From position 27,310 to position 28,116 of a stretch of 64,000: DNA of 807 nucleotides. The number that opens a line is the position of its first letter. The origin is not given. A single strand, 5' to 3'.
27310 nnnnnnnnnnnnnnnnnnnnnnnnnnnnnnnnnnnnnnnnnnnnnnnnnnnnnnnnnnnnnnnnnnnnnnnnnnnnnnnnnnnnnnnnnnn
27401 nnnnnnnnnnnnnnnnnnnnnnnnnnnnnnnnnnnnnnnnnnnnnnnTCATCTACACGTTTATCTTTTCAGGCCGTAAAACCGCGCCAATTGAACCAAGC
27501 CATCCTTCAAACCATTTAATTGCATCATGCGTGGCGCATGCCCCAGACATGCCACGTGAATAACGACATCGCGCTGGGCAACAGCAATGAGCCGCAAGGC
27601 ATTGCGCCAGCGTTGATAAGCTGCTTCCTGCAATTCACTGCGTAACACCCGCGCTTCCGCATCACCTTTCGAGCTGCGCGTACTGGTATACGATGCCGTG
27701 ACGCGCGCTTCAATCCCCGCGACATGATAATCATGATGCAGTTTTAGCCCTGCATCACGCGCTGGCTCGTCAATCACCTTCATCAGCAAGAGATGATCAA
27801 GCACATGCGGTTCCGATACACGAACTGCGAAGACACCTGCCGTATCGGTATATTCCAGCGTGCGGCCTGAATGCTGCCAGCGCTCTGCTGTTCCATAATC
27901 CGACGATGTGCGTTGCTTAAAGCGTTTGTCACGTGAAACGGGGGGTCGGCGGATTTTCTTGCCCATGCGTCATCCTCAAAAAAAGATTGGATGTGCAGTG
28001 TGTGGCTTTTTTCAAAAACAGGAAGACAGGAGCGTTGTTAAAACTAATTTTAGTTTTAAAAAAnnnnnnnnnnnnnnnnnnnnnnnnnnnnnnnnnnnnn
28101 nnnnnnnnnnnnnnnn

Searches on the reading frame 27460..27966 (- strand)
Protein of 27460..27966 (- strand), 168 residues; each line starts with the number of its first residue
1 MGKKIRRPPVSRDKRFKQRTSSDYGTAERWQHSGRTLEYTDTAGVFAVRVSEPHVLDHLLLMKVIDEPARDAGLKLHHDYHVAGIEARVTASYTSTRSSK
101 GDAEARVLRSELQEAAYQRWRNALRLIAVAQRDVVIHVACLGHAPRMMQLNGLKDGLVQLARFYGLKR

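Call 22: search_protein_families(library=pfam, proteins=[window:27460-27966:-], max_evalue=0.05)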
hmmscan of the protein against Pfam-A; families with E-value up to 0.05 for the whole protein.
window:27460-27966:- (168 aa): 2 families
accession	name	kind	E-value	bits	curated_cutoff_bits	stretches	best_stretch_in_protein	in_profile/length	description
PF20057.4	DUF6456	-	5.6e-07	30.2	26.3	1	66-143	26-103/136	Domain of unknown function (DUF6456)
PF02574.22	S-methyl_trans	-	0.0026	18.1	22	1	72-150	33-107/283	Homocysteine S-methyltransferase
